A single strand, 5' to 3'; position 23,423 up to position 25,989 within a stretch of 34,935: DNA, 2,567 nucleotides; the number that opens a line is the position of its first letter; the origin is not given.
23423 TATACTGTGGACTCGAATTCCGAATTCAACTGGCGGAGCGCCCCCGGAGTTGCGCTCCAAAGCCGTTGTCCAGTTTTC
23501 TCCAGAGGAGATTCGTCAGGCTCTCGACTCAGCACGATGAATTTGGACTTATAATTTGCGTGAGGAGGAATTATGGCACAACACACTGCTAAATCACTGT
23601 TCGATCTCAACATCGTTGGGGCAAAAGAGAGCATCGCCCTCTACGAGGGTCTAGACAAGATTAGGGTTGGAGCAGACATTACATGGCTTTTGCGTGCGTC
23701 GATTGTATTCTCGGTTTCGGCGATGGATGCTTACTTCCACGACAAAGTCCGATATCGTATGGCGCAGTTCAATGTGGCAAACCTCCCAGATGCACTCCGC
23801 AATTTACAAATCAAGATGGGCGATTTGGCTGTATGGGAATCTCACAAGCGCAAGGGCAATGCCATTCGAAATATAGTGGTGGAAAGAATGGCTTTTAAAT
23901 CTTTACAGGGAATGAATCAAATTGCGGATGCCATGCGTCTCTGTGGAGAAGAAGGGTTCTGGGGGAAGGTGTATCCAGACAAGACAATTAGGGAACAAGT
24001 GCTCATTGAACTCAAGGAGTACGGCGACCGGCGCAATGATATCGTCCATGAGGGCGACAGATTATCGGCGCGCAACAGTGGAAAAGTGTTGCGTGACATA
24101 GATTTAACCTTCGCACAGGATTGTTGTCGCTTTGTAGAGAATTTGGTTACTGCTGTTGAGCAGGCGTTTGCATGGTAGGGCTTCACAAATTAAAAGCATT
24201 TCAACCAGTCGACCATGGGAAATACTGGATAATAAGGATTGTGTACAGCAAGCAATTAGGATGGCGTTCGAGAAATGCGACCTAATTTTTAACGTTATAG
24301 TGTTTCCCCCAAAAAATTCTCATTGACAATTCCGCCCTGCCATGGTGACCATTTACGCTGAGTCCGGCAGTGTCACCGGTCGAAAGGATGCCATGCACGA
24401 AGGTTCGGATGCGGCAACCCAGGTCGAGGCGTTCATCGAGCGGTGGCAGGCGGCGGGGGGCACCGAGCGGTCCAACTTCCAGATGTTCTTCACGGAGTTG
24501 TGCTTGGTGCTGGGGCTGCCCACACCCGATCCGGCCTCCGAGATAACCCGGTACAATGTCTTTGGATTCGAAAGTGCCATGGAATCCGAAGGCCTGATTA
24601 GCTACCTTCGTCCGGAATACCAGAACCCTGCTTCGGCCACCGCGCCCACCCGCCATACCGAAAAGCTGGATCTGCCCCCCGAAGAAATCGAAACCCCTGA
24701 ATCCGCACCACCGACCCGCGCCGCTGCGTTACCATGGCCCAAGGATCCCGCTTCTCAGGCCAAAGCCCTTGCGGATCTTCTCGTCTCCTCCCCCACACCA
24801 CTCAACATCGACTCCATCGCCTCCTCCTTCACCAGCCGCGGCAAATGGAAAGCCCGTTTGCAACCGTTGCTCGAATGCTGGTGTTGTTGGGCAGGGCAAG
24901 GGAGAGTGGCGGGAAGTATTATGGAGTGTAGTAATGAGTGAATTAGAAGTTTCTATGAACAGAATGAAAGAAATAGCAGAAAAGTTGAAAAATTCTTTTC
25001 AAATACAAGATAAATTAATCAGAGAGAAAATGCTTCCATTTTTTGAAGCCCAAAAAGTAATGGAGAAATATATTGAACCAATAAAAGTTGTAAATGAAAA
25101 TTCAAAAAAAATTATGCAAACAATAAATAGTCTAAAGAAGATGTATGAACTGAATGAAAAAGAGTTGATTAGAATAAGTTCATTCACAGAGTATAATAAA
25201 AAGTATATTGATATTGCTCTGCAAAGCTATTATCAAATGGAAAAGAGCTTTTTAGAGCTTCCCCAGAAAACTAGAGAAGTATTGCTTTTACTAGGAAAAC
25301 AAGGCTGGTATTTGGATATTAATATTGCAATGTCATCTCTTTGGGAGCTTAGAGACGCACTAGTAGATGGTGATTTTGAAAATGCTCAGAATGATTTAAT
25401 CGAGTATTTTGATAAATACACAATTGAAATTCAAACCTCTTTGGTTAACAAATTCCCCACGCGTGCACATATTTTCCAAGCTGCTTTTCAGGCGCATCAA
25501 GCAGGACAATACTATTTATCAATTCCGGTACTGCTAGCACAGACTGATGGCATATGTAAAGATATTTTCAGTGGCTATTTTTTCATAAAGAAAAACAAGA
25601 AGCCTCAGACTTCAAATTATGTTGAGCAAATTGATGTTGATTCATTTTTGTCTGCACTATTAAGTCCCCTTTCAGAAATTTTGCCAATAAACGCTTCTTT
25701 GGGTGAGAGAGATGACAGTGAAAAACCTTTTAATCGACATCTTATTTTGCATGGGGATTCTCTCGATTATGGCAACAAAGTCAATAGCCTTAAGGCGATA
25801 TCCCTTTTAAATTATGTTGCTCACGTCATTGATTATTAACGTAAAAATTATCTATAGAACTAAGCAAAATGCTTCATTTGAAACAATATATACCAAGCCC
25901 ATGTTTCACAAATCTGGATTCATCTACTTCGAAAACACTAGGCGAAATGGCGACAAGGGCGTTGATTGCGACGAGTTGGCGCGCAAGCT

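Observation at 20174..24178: Cassette 3: three ThsB-type TIR-like genes with a Zn-finger protein, a multi-TM protein, an unknown 226-aa protein and a HEPN protein, but no ThsA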

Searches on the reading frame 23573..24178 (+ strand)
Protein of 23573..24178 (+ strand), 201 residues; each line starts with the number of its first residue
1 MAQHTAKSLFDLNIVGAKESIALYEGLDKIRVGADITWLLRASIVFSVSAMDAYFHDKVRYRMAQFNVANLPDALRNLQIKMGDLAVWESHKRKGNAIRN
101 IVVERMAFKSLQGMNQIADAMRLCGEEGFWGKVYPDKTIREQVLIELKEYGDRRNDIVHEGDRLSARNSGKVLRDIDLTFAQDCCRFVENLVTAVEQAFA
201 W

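Call 3: search_protein_families(library=pfam, proteins=[window:23573-24178:+], max_evalue=1)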
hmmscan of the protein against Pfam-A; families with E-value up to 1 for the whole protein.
window:23573-24178:+ (201 aa): 1 family
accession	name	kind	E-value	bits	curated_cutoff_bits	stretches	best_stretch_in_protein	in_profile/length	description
PF18735.6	HEPN_RiboL-PSP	-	1.4e-09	38.6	28.4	1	32-198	23-188/191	RiboL-PSP-HEPN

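Call 4: search_protein_families(library=padloc, proteins=[window:23573-24178:+], max_evalue=1)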
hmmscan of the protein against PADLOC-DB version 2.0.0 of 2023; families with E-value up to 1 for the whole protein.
window:23573-24178:+ (201 aa): 0 families

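Call 7: search_protein_families(library=ncbifam, proteins=[window:23573-24178:+], max_evalue=1)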
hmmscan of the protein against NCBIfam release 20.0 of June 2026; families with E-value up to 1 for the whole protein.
window:23573-24178:+ (201 aa): 0 families

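Call 15: find_homologous_proteins(query=window:23573-24178:+, max_evalue=0.001)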
Query window:23573-24178:+ (201 aa): 40 proteins with E <= 0.001 among 186 candidates.
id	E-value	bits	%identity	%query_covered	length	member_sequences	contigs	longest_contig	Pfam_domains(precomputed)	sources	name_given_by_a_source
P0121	3.1e-129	446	100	100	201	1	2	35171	PF18735.7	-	-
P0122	1.0e-89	317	69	100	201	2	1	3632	PF18735.7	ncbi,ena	-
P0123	5.5e-89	315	70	100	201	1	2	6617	PF18735.7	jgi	jgi:hypothetical protein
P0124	2.3e-87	310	71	100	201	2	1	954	PF18735.7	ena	-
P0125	6.8e-87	308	70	100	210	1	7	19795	PF18735.7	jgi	jgi:hypothetical protein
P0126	5.0e-86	305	70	100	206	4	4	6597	PF18735.7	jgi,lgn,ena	-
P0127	4.5e-85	302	69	100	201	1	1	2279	-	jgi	jgi:hypothetical protein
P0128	1.2e-84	301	67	100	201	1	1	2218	PF18735.7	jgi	jgi:hypothetical protein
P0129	1.3e-82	294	68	100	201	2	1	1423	PF18735.7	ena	-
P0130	3.1e-75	270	66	91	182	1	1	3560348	PF18735.7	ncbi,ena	-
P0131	2.2e-57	212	50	100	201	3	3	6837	PF18735.7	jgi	jgi:hypothetical protein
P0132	6.1e-57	211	49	100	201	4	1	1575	PF18735.7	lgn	-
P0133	5.8e-56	207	48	100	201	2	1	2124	PF18735.7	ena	-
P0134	5.9e-56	207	49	100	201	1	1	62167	PF18735.7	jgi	jgi:hypothetical protein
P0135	6.1e-56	207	48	100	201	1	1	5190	PF18735.7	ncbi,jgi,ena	jgi:hypothetical protein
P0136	1.1e-55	206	48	100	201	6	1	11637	PF18735.7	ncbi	-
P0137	7.9e-55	204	48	100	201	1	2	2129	PF18735.7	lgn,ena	-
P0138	5.2e-54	201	48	100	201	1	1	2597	PF18735.7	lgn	-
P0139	6.4e-54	201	49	100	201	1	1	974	PF18735.7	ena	-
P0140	1.4e-53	200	46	100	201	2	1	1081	PF18735.7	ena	-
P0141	2.4e-53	199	48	100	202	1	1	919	PF18735.7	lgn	-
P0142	9.2e-53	197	49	100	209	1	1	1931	PF18735.7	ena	-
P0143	1.1e-52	197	48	100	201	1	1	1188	PF18735.7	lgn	-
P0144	1.2e-51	193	49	100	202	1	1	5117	PF18735.7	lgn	-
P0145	1.5e-51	193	49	100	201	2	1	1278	PF18735.7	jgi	jgi:hypothetical protein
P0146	5.1e-51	191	47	100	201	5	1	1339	PF18735.7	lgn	-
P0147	5.2e-51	191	48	100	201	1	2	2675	PF18735.7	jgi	-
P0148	1.0e-50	190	47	100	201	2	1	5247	PF18735.7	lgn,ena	-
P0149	3.2e-50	189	47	100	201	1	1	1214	PF18735.7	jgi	jgi:hypothetical protein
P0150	1.7e-49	186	47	100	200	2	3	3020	PF18735.7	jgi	jgi:hypothetical protein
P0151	2.2e-49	186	46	100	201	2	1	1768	PF18735.7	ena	-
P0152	8.6e-49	184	46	100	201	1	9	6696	PF18735.7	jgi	jgi:RiboL-PSP-HEPN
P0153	2.0e-48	183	47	100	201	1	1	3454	PF18735.7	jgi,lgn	jgi:hypothetical protein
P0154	2.5e-48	183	45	100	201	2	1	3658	PF18735.7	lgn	-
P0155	8.2e-47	178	46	100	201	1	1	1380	PF18735.7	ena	-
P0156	1.3e-45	174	47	100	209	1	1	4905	PF18735.7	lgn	-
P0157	1.1e-44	171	44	100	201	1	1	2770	PF18735.7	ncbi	-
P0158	1.5e-44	170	46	100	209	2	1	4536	PF18735.7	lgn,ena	-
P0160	6.7e-4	38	28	76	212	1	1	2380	PF18735.7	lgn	-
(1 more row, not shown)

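Call 16: find_encoding_contigs(protein=P0125, flank=5000, max_places=5)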
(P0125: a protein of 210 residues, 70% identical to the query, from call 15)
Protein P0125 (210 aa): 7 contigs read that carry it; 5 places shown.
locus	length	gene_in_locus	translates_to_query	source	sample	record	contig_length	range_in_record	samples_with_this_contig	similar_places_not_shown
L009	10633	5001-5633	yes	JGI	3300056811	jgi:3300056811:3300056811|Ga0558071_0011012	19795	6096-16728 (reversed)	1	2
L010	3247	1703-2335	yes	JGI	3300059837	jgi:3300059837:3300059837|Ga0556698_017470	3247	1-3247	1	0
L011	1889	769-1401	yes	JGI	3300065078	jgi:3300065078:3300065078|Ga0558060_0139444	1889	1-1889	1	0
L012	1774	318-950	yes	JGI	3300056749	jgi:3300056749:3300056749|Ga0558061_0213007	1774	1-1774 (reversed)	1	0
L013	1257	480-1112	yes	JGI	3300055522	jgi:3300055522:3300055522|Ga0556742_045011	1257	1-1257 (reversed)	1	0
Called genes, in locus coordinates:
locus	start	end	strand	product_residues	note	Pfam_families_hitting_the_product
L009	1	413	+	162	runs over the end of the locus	-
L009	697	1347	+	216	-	-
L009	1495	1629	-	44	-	-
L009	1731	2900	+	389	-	PF01381:HTH_3, PF06114:Peptidase_M78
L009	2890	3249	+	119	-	PF02452:PemK_toxin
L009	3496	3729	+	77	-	PF07295:DUF1451 (weak)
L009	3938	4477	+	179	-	-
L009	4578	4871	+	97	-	-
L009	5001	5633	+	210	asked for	PF18735:HEPN_RiboL-PSP (weak)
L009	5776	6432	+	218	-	PF10881:DUF2726, PF01396:Zn_ribbon_Top1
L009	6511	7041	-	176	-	-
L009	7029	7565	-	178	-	PF19502:DUF6036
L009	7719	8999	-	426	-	PF13784:Fic_N, PF02661:Fic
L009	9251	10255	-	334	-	PF13274:SocA_Panacea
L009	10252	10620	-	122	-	-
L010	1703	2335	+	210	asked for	PF18735:HEPN_RiboL-PSP (weak)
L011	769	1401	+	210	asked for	PF18735:HEPN_RiboL-PSP (weak)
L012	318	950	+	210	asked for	PF18735:HEPN_RiboL-PSP (weak)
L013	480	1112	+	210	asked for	PF18735:HEPN_RiboL-PSP (weak)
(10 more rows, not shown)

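Call 17: find_encoding_contigs(protein=P0134, flank=5000, max_places=3)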
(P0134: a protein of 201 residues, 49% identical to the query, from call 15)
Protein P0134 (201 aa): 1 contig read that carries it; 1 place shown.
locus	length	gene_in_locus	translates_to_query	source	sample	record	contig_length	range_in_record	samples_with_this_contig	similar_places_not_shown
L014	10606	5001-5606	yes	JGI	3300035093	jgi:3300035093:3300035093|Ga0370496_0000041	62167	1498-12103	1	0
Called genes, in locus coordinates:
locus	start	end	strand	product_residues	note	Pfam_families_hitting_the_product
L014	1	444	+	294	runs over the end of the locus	PF00753:Lactamase_B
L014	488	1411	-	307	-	PF13620:CarboxypepD_reg, PF17210:SdrD_B (weak), PF13432:TPR_16 (faint), PF07719:TPR_2 (faint), PF12895:ANAPC3 (faint), PF13174:TPR_6 (faint), PF13428:TPR_14 (faint), PF13371:TPR_9 (weak), +8 more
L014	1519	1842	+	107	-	-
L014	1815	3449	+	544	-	PF12161:HsdM_N, PF02384:N6_Mtase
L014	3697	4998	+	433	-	PF01420:Methylase_S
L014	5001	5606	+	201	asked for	PF18735:HEPN_RiboL-PSP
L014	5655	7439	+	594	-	PF03235:GmrSD_N, PF07510:GmrSD_C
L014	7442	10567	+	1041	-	PF04313:HSDR_N, PF04851:ResIII, PF18766:SWI2_SNF2, PF00270:DEAD (weak), PF22679:T1R_D3-like, PF11867:T1RH-like_C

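Call 18: find_encoding_contigs(protein=P0130, flank=5000, max_places=3)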
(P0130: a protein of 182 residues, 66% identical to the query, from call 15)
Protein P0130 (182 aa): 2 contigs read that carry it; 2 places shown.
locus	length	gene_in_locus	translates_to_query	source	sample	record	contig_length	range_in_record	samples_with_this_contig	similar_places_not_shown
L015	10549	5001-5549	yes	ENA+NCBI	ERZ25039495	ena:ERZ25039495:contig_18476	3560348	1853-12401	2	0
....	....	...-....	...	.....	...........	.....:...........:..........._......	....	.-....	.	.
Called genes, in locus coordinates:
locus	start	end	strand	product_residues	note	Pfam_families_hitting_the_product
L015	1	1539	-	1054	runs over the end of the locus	PF04313:HSDR_N, PF00270:DEAD (weak), PF04851:ResIII, PF18766:SWI2_SNF2, PF22679:T1R_D3-like, PF11867:T1RH-like_C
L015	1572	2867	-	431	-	PF01420:Methylase_S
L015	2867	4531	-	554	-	PF12161:HsdM_N, PF02384:N6_Mtase, PF01170:UPF0020 (weak), PF05175:MTS (weak)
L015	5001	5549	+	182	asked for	PF18735:HEPN_RiboL-PSP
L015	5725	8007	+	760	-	PF00005:ABC_tran (weak), PF02463:SMC_N (faint), PF13166:AAA_13 (weak), PF13304:AAA_21 (faint), PF13166:AAA_13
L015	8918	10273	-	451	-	-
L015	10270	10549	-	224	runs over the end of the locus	PF07638:Sigma70_ECF (weak), PF04542:Sigma70_r2 (weak), PF04297:UPF0122 (weak), PF08281:Sigma70_r4_2, PF04545:Sigma70_r4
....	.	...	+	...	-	?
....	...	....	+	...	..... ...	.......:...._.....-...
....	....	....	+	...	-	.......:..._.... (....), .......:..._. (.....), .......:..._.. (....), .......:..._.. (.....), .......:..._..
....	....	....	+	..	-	-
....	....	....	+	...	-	-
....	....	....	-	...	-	-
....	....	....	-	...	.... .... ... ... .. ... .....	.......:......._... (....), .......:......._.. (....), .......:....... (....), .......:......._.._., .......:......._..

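Call 73: search_protein_families(library=phrogs, proteins=[window:23573-24178:+, L009:3938-4477:+, L009:4578-4871:+], max_evalue=0.1)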
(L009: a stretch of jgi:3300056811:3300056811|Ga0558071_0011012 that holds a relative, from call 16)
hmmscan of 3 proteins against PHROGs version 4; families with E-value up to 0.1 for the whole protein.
window:23573-24178:+ (201 aa): 1 family
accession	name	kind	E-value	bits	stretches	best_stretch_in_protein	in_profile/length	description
phrog_13503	-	unknown function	2.6e-17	64.1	1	22-197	11-190/193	-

L009:3938-4477:+ (179 aa): 0 families

L009:4578-4871:+ (97 aa): 0 families

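Call 77: find_related_loci(query=window:23573-24178:+, collection=metagenome_contigs, flank=4000)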
Query window:23573-24178:+ (201 aa) in metagenome_contigs; peptide patterns used: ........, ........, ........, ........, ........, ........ (x = any residue, [..] = any of these).
229 stretches matched a pattern; 12 encode a relative of the query (tblastn E <= 1e-3); 12 distinct loci.
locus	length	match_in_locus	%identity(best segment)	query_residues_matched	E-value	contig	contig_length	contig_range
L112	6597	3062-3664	70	1-201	6e-94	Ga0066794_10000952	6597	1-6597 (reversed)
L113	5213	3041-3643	70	1-201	6e-94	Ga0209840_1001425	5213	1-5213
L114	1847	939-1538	48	1-200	1e-67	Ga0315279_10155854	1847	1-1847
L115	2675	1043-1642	48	1-200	8e-60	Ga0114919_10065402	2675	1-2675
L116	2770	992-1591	44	1-200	6e-53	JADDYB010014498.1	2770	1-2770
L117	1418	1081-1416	49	1-112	2e-33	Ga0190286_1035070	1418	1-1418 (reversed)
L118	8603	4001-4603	33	5-196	2e-19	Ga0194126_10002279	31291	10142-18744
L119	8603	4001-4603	33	5-196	2e-19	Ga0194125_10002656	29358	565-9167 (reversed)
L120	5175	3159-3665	28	39-196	2e-14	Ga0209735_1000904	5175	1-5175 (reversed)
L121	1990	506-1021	30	37-196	7e-14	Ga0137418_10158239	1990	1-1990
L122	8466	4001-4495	27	39-192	2e-12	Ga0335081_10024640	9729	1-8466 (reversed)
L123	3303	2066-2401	28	99-197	2e-6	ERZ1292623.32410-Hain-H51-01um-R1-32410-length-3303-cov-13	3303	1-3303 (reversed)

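Call 82: search_protein_families(library=pfam, proteins=[L112:292-2946:+, L112:3678-4541:+, L112:4770-5999:+, L118:156-4001:+, L118:4693-5454:+, L118:5454-6368:+, L115:47-421:+, L115:408-767:+, L114:23-874:+, L120:961-2346:+], max_evalue=0.001)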
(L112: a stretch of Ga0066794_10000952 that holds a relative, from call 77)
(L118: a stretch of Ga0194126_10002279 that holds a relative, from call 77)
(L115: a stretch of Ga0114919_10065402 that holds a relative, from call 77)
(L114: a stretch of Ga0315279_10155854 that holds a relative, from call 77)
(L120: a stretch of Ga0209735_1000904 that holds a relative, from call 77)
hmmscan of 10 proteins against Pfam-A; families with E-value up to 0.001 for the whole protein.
L112:292-2946:+ (884 aa): 2 families
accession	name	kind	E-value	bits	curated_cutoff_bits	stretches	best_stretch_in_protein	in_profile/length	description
PF13166.12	AAA_13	-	3.8e-13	49.5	36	1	509-703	388-580/713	AAA domain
PF02463.25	SMC_N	-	5e-06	26.5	40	1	444-694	135-199/220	RecF/RecN/SMC N terminal domain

L112:3678-4541:+ (287 aa): 0 families

L112:4770-5999:+ (409 aa): 2 families
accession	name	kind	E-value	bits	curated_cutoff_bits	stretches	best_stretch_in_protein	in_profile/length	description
PF13286.11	HD_assoc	-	1.3e-18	67.8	22.2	1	305-393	2-89/91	Phosphohydrolase-associated domain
PF01966.28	HD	-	4.2e-12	46.8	22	1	77-205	3-114/116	HD domain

L118:156-4001:+ (1281 aa): 7 families
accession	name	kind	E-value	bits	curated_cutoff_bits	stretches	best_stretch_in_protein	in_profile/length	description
PF00271.37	Helicase_C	-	1.8e-26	93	23.5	1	511-617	10-110/110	Helicase conserved C-terminal domain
PF00176.29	SNF2-rel_dom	-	7.7e-18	65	24.9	1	137-390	19-268/290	SNF2-related domain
PF01541.30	GIY-YIG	-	5.1e-15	56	22.6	1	1039-1106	2-72/78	GIY-YIG catalytic domain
PF13020.12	NOV_C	-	2e-14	53.8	22.1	1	1144-1237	2-87/91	Protein NO VEIN, C-terminal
PF04851.21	ResIII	-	2.1e-12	47.7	22.5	1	119-287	5-163/164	Type III restriction enzyme, res subunit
PF00270.35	DEAD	-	2.3e-06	27.9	26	1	135-287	15-161/167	DEAD/DEAH box helicase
PF09848.15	SLFN-g3_helicase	-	0.00016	21.5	24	1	143-281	9-119/354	Schlafen group 3, DNA/RNA helicase domain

L118:4693-5454:+ (253 aa): 1 family
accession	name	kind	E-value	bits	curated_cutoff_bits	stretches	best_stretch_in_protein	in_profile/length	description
PF19744.4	DUF6232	-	0.00035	21.4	27.4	0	20-110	36-117/117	Family of unknown function (DUF6232)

L118:5454-6368:+ (304 aa): 2 families
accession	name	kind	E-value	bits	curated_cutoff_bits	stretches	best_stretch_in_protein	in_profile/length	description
PF00753.33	Lactamase_B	-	6.3e-10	39.8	22.7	1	10-99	3-86/196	Metallo-beta-lactamase superfamily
PF12706.13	Lactamase_B_2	-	6e-06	26.4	27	1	25-180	2-144/200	Beta-lactamase superfamily domain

L115:47-421:+ (124 aa): 4 families
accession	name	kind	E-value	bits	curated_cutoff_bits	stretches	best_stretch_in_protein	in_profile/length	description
PF01047.28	MarR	-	0.00033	20.9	24.6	1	60-101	12-53/59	MarR family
PF13545.12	HTH_Crp_2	-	0.00039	20.7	27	1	64-98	21-55/70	Crp-like helix-turn-helix domain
PF13412.12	HTH_24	-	0.00044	20.2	21.9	1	59-95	11-47/48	Winged helix-turn-helix DNA-binding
PF12802.13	MarR_2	-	0.00055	20.5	27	1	66-102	21-57/61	MarR family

L115:408-767:+ (119 aa): 0 families

L114:23-874:+ (283 aa): 1 family
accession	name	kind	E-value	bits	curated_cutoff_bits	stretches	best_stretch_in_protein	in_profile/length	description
PF01420.25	Methylase_S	-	4.3e-06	27.5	22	1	2-35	134-167/168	Type I restriction modification DNA specificity domain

L120:961-2346:+ (461 aa): 7 families
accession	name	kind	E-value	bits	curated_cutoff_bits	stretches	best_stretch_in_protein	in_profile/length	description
PF02518.31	HATPase_c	-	1.3e-34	119.4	26.4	1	350-460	2-110/111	Histidine kinase-, DNA gyrase B-, and HSP90-like ATPase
PF00512.31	HisKA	-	7.6e-21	74.4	26.9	1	237-303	2-66/66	His Kinase A (phospho-acceptor) domain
PF08448.16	PAS_4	-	1e-09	39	23.1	1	118-232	2-110/110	PAS fold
PF12860.13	PAS_7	-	3.4e-09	37.3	27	1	117-234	1-114/115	PAS fold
PF00672.30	HAMP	-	1e-06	29.4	25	1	50-98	2-50/53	HAMP domain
PF13188.13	PAS_8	-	1.3e-06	28.5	21.8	1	112-159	2-49/65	PAS domain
PF00989.32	PAS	-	7.2e-06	26.4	22.6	1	114-184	4-78/113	PAS fold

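Call 116: search_dna_similar(query=window:23573-24178:+, collection=plasmids, mode=protein, max_evalue=0.001, max_rows=15)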
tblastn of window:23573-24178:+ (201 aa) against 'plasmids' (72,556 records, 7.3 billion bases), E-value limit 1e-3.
Records with a match: 11; places in all: 11; records where one place covers at least 80% of the query: 11.
Best place of each record, by identity: <60% 11.
By first word of the organism name: Burkholderia 11.
By predicted mobility (MOB-suite, as given by PLSDB): conjugative 8; mobilizable 3.
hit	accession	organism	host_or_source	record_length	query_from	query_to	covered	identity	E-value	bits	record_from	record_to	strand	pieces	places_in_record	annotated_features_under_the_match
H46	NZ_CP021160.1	Burkholderia glumae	Oryza sativa,Cell culture,USA rice field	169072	1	162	81%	29.4%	4e-5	50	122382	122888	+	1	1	HEPN domain-containing protein | AAA family ATPase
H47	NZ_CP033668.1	Burkholderia glumae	bacterial cell,diseased rice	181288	1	162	81%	29.4%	4e-5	50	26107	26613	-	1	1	HEPN domain-containing protein | AAA family ATPase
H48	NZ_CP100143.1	Burkholderia glumae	cell culture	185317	1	162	81%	29.4%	4e-5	50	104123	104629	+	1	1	HEPN domain-containing protein | AAA family ATPase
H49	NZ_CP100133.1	Burkholderia glumae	cell culture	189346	1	162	81%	29.4%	4e-5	50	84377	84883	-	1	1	HEPN domain-containing protein | AAA family ATPase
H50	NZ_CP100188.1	Burkholderia glumae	cell culture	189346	1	162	81%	29.4%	4e-5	50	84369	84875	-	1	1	HEPN domain-containing protein | AAA family ATPase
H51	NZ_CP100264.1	Burkholderia glumae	cell culture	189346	1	162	81%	29.4%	4e-5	50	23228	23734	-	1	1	HEPN domain-containing protein | AAA family ATPase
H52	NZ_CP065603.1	Burkholderia glumae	-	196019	1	162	81%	29.4%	4e-5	50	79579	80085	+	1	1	HEPN domain-containing protein | AAA family ATPase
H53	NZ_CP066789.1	Burkholderia glumae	-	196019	1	162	81%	29.4%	4e-5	50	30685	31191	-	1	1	HEPN domain-containing protein | AAA family ATPase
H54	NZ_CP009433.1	Burkholderia glumae LMG 2196 = ATCC 33617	Oryza sativa, grain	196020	1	162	81%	29.4%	4e-5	50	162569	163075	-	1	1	HEPN domain-containing protein | AAA family ATPase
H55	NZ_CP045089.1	Burkholderia glumae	rice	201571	1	162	81%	29.4%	4e-5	50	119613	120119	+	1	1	HEPN domain-containing protein | AAA family ATPase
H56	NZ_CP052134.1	Burkholderia glumae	rice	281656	1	162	81%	29.4%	4e-5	50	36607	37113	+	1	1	HEPN domain-containing protein | AAA family ATPase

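Call 118: get_annotated_region(hit=H46, flank=3500)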
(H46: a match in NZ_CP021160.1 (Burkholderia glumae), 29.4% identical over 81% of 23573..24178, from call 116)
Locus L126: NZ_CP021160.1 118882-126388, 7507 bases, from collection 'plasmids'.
description: Burkholderia glumae strain 411gr-6 plasmid unnamed2, complete sequence
organism: Burkholderia glumae (NCBI taxid 337)
taxonomy: Bacteria; Pseudomonadota; Betaproteobacteria; Burkholderiales; Burkholderiaceae; Burkholderia; Burkholderia glumae
host: -; source: Oryza sativa,Cell culture,USA rice field; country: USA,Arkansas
typing (MOB-suite, as given by PLSDB): conjugative; replicon rep_cluster_382; relaxase MOBF,MOBP; mating-pair formation MPF_T
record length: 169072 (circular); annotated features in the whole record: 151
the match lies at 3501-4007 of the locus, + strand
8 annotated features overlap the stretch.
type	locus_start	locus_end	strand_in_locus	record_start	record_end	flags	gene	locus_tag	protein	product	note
CDS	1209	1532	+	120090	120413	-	-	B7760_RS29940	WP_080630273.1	H-NS histone family protein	-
CDS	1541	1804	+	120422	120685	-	-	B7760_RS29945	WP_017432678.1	hypothetical protein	-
CDS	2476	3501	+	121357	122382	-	-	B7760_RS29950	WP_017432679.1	AAA family ATPase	-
CDS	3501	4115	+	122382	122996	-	-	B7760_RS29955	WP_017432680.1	HEPN domain-containing protein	-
CDS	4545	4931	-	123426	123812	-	-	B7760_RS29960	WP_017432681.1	hypothetical protein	-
CDS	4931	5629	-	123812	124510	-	-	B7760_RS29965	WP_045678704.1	hypothetical protein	-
CDS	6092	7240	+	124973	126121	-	-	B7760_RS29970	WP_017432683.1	DUF3560 domain-containing protein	-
CDS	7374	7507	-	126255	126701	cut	-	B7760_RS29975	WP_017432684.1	hypothetical protein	-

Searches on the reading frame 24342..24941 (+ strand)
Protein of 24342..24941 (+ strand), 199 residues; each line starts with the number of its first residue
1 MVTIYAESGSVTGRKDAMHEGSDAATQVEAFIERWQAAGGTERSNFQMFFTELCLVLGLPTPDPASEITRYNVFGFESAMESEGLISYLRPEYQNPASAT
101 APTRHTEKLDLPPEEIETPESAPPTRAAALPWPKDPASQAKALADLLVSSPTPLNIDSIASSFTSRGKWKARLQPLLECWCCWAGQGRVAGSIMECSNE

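Call 6: search_protein_families(library=pfam, proteins=[window:24342-24941:+], max_evalue=0.1)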
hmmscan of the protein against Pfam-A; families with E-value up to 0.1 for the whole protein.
window:24342-24941:+ (199 aa): 1 family
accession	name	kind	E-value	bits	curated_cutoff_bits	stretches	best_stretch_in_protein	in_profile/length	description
PF20464.3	MmeI_N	-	0.00014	22.7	27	1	25-75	3-51/181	MmeI, N-terminal domain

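Call 84: search_protein_families(library=padloc, proteins=[window:24342-24941:+], max_evalue=0.001)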
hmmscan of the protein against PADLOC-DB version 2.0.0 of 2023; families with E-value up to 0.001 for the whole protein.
window:24342-24941:+ (199 aa): 1 family
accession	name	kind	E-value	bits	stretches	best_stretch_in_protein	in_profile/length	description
PDLC03627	REase_MTase_IIG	-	2.7e-23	79.7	2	26-81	2-57/1136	Type IIG restriction enzyme-methyltransferase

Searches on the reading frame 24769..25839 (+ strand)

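Call 6: search_protein_families(library=pfam, proteins=[window:24769-25839:+], max_evalue=0.1)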
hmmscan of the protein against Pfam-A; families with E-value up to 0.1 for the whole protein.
window:24769-25839:+ (356 aa): 2 families
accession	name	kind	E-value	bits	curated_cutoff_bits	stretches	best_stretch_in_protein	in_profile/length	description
PF04803.17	Cor1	-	0.064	14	32.1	0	54-126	49-127/132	Cor1/Xlr/Xmr conserved region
PF12862.13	ANAPC5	-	0.09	13.3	23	0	196-245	7-56/91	Anaphase-promoting complex subunit 5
